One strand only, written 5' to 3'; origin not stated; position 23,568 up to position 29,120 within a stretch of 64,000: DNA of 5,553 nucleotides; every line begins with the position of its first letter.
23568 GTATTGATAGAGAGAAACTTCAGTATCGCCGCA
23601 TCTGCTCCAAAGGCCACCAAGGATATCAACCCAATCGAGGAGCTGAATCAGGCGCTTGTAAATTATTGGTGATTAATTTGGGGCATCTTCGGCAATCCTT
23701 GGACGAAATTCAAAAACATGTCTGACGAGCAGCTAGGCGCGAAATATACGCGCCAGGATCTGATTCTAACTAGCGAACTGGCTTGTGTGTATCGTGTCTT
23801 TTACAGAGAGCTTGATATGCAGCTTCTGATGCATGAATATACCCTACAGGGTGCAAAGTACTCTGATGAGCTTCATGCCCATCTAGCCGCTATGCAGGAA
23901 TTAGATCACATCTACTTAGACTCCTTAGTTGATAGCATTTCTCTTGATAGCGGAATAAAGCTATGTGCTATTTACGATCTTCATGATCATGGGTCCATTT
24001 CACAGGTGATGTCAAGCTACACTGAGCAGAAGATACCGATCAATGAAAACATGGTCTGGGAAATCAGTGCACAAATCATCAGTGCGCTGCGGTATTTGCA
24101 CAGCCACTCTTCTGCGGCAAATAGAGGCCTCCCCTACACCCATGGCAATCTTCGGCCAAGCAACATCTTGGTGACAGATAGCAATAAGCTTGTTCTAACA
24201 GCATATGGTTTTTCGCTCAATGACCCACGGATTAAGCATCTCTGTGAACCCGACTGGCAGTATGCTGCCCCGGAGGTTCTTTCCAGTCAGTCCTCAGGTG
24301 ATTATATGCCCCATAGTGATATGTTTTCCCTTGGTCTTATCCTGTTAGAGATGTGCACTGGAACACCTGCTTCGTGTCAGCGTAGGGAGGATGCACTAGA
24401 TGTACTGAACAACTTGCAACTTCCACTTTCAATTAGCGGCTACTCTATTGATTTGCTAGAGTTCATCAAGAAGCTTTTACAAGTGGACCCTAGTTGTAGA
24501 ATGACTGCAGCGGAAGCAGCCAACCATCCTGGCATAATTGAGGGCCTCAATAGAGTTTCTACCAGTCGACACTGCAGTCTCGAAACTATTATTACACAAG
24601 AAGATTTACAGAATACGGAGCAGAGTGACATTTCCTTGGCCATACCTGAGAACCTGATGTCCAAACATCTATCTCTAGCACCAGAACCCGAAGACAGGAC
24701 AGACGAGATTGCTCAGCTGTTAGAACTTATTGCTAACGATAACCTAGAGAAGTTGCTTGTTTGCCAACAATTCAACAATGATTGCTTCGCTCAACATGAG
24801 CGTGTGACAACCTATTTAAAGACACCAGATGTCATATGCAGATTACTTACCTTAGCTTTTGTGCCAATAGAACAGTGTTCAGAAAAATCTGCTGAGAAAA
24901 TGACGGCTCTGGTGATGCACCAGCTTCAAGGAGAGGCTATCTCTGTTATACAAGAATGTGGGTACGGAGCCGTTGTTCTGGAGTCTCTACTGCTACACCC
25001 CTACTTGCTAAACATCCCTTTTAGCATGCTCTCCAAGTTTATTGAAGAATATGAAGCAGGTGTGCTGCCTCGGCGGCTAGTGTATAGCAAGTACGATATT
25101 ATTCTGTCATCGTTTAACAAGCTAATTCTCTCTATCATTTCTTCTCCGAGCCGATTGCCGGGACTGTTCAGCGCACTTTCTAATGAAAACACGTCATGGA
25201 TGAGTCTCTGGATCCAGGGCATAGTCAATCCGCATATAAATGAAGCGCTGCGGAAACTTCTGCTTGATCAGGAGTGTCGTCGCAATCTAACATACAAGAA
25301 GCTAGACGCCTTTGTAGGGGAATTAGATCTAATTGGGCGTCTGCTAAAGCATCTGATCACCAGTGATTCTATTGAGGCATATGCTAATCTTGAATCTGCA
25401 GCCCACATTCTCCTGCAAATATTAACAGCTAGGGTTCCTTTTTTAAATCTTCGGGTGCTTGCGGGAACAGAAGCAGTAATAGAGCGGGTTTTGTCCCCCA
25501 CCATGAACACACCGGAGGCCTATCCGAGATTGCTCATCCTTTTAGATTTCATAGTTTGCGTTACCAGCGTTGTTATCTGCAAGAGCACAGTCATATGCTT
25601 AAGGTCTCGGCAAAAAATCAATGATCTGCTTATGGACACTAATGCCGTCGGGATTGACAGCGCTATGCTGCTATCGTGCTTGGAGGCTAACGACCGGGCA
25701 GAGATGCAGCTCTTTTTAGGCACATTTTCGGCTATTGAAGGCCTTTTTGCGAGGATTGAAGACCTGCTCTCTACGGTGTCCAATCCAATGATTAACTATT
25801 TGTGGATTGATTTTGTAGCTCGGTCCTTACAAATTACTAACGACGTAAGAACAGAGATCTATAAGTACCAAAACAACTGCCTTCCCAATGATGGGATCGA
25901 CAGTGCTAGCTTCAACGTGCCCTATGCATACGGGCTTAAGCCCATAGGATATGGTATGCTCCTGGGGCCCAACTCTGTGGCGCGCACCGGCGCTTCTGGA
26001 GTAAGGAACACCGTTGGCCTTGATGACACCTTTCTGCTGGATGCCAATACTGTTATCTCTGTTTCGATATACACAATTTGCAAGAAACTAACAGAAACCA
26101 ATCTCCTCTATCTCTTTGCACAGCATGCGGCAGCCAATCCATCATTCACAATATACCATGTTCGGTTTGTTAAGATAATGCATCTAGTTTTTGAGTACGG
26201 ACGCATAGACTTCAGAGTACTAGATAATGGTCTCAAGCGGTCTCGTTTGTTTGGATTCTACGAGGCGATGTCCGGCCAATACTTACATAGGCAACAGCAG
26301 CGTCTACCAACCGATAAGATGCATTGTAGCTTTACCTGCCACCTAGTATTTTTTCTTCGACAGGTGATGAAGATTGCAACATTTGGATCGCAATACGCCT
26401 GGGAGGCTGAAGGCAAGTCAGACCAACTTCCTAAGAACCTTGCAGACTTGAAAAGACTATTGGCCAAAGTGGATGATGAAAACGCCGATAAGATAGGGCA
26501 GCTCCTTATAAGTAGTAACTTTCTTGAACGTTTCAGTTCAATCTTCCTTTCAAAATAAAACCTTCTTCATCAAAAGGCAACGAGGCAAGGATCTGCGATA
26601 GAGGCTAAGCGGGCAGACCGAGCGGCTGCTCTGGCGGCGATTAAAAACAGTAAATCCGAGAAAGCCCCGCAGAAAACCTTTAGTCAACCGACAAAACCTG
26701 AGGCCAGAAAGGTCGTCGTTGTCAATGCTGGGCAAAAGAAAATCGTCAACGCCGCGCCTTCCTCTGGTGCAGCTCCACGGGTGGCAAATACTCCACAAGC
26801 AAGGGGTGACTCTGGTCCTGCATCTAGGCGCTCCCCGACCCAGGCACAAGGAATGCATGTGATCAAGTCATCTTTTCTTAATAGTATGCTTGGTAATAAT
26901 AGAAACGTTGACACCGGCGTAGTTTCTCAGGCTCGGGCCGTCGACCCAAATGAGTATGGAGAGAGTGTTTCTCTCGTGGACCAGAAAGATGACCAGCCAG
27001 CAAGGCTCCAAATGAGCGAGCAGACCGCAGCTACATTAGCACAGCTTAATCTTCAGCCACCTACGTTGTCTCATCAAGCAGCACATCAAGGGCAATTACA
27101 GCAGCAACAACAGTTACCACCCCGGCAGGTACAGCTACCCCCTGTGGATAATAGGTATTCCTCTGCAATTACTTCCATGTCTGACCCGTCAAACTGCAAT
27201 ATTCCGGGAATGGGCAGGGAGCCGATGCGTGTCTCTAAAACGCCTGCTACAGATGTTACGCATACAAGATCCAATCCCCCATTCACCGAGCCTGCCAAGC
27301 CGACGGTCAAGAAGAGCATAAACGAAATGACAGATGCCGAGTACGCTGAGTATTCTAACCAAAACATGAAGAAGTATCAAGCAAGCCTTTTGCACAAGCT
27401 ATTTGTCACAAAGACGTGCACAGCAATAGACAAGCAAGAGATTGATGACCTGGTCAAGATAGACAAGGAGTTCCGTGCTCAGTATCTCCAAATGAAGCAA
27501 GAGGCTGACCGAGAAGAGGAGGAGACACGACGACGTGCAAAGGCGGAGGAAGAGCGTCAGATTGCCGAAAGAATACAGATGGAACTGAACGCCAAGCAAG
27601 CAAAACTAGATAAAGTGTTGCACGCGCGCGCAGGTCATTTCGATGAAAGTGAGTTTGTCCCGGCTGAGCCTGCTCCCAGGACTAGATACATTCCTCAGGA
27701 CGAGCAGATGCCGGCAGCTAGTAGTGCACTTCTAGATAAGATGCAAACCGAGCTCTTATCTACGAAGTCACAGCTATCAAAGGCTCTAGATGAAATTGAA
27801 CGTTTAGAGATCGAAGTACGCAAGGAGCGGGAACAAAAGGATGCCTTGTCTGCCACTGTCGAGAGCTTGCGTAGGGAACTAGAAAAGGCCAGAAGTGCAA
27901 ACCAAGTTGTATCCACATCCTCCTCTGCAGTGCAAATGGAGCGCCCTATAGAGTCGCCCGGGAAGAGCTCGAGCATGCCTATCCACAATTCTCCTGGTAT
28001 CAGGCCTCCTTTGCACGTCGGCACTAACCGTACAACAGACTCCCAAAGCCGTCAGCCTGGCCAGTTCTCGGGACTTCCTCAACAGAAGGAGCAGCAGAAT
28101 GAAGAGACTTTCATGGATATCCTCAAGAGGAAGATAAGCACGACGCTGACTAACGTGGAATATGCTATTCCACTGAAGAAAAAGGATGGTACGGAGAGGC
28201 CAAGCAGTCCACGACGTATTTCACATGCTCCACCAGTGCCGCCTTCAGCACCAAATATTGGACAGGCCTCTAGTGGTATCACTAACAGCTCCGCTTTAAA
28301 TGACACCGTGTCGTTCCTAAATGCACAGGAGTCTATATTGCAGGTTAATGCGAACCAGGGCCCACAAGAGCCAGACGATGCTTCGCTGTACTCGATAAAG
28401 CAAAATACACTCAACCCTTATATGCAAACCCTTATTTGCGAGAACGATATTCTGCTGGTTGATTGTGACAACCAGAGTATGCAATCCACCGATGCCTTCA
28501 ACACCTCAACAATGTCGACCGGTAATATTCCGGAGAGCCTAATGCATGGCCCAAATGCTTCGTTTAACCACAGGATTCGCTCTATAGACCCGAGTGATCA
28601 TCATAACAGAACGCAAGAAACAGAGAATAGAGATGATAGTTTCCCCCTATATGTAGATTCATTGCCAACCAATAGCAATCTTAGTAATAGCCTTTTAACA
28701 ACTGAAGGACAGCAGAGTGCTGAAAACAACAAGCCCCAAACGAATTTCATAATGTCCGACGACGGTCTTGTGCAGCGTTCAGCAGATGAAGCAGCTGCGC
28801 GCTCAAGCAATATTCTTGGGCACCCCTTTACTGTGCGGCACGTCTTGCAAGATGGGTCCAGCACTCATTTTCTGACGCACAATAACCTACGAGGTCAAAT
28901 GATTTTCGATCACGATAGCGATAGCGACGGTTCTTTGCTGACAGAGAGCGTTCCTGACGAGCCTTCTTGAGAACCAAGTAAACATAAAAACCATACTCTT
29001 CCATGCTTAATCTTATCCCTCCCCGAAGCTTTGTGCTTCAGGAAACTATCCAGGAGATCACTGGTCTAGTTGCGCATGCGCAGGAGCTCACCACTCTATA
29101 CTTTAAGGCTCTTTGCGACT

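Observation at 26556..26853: Two large ORFs separated by a single in-frame TAA followed by 98 stop-free codons: disrupted fusion gene, sequencing error or readthrough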

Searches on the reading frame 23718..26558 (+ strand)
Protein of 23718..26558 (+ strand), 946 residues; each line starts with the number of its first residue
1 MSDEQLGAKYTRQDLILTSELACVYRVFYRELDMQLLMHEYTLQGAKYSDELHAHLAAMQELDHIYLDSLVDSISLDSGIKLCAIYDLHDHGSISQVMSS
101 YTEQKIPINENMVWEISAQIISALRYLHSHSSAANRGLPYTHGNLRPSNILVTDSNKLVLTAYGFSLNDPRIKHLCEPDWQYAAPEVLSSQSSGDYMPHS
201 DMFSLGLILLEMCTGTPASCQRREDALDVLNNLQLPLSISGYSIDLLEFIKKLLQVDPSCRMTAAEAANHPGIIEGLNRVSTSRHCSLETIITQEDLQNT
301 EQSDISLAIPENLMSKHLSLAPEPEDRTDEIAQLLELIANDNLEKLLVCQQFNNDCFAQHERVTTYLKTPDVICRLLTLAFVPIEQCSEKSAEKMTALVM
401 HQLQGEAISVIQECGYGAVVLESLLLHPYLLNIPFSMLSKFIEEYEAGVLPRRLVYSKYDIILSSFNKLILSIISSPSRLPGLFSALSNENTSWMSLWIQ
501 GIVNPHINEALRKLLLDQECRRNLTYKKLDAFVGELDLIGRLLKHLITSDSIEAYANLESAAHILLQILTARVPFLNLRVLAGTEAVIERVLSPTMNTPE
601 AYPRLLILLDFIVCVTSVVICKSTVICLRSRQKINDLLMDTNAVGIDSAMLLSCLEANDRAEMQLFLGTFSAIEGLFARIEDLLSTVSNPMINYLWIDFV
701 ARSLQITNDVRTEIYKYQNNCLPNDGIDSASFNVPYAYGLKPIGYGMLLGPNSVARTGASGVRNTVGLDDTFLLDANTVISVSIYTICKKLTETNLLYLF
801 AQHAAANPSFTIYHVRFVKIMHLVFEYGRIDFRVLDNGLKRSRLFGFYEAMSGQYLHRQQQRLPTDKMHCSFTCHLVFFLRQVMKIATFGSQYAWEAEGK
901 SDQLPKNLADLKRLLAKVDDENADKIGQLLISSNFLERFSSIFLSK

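Call 8: search_protein_families(library=pfam, proteins=[window:23718-26558:+], max_evalue=0.01)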
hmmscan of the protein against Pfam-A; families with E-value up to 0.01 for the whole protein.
window:23718-26558:+ (946 aa): 2 families
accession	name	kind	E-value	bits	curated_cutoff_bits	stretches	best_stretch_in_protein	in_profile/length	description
PF00069.31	Pkinase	-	8.3e-24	84.8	31.7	1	51-271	44-261/263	Protein kinase domain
PF07714.23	PK_Tyr_Ser-Thr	-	1.2e-12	48.2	23.1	1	49-266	45-253/258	Protein tyrosine and serine/threonine kinase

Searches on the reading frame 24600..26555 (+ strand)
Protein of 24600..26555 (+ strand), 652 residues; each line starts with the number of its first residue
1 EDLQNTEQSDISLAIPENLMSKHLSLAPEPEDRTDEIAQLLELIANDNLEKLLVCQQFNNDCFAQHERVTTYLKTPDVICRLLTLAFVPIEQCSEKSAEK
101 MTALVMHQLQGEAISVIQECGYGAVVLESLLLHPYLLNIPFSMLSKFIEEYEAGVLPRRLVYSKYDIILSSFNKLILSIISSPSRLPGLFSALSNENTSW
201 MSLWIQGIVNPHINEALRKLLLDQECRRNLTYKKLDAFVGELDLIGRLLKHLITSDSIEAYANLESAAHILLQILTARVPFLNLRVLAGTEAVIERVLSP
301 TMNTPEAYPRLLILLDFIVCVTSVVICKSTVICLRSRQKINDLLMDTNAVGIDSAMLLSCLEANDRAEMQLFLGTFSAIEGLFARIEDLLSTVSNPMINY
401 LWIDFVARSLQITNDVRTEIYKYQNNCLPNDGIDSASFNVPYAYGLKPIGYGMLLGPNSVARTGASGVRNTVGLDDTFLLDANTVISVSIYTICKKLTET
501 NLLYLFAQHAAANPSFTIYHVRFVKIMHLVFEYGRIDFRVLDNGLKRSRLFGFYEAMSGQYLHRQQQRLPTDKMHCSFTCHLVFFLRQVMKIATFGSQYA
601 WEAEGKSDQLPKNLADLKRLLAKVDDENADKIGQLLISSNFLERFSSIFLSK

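Call 40: find_homologous_proteins(query=window:24600-26555:+, max_evalue=0.001)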
Query window:24600-26555:+ (652 aa): 4 proteins with E <= 0.001 among 8000 candidates.
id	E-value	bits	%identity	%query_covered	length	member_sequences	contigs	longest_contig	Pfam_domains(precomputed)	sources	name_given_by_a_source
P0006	0.0e+0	1418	98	100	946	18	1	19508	PF07714.24,PF00069.32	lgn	-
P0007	0.0e+0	1062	73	100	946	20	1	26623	PF07714.24,PF00069.32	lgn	-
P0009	0.0e+0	1015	69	100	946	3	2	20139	PF07714.24,PF00069.32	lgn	-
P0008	2.3e-298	1009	70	100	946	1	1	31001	PF07714.24,PF00069.32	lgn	-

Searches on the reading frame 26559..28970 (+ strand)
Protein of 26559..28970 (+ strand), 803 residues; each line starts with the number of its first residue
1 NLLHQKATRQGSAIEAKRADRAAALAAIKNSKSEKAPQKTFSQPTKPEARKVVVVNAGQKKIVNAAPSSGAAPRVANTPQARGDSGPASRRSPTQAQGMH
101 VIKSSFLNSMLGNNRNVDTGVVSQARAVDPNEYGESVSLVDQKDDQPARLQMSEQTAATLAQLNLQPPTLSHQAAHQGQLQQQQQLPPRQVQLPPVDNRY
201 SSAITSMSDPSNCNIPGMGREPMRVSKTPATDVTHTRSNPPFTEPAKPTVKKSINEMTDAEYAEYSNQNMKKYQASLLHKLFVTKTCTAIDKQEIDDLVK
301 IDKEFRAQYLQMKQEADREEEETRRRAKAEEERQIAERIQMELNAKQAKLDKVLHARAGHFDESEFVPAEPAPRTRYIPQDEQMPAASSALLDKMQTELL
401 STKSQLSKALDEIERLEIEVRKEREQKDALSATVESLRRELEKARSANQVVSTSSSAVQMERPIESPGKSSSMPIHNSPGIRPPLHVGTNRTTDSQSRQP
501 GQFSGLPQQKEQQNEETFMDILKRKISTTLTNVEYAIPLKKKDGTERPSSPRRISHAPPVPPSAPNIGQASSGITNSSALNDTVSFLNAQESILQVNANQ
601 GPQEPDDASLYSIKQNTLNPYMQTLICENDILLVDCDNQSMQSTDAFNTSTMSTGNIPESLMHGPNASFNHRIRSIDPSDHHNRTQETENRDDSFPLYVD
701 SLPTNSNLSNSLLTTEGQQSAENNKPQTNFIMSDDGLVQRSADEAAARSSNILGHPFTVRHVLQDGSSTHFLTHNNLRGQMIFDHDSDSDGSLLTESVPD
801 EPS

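Call 8: search_protein_families(library=pfam, proteins=[window:26559-28970:+], max_evalue=0.01)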
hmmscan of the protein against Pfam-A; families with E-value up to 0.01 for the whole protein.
window:26559-28970:+ (803 aa): 0 families

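Call 64: search_solved_structures(query=window:26580-28967:+, max_evalue=0.1)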
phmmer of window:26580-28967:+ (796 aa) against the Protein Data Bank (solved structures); distinct sequences matched with E-value up to 0.1: 0.

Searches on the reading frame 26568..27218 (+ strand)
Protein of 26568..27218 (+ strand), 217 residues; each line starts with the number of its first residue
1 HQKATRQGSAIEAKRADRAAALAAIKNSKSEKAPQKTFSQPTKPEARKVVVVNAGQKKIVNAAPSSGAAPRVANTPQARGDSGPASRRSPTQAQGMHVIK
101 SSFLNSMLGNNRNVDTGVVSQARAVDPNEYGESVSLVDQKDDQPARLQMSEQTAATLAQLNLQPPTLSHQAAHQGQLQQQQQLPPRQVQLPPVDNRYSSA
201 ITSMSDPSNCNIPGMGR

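Call 38: search_protein_representatives(protein=window:26568-27218:+)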
Query: 217 residues. Proteins with E-value up to 0.001 (for the whole library): 1; up to 1e-10: 1; up to 1e-30: 1. The best 1 are listed.
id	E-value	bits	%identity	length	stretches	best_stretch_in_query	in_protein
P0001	5.9e-70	251.5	100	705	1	96-217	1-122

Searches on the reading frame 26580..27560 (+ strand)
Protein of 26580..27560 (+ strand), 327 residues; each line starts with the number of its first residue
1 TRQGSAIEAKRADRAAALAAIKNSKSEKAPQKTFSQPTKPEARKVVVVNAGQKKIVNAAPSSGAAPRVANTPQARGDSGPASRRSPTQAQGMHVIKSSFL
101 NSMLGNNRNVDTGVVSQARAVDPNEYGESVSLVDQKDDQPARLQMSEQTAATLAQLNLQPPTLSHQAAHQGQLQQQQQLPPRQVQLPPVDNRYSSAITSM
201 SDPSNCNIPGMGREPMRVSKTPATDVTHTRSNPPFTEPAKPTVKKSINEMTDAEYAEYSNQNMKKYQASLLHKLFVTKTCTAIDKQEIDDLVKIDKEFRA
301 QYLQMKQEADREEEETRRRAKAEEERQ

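Call 63: search_protein_families(library=pfam, proteins=[window:26580-27560:+], max_evalue=1)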
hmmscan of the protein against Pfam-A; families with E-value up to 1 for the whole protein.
window:26580-27560:+ (327 aa): 1 family
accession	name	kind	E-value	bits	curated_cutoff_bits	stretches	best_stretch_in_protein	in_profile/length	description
PF19065.6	P8_CR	-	0.2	12.1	26.9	1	258-305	15-58/124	Minor capsid protein P8 central region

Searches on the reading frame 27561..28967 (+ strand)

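Call 63: search_protein_families(library=pfam, proteins=[window:27561-28967:+], max_evalue=1)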
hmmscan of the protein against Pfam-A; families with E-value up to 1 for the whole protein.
window:27561-28967:+ (469 aa): 6 families
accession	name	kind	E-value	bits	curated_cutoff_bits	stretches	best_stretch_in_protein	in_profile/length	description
PF06818.20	Fez1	-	0.003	18.5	34.4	1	56-159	45-115/199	Fez1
PF06005.17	ZapB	-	0.018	16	31.5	1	69-113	10-54/71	Cell division protein ZapB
PF05266.19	DUF724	-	0.097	13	38.4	1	63-118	95-150/188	Protein of unknown function (DUF724)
PF05008.21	V-SNARE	-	0.12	13.3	25.9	1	65-112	38-86/92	Vesicle transport v-SNARE protein N-terminus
PF11932.13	DUF3450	-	0.39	10.4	32.6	1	49-117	30-98/241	Protein of unknown function (DUF3450)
PF07889.17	DUF1664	-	0.52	10.8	34.6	0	56-118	48-107/124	Protein of unknown function (DUF1664)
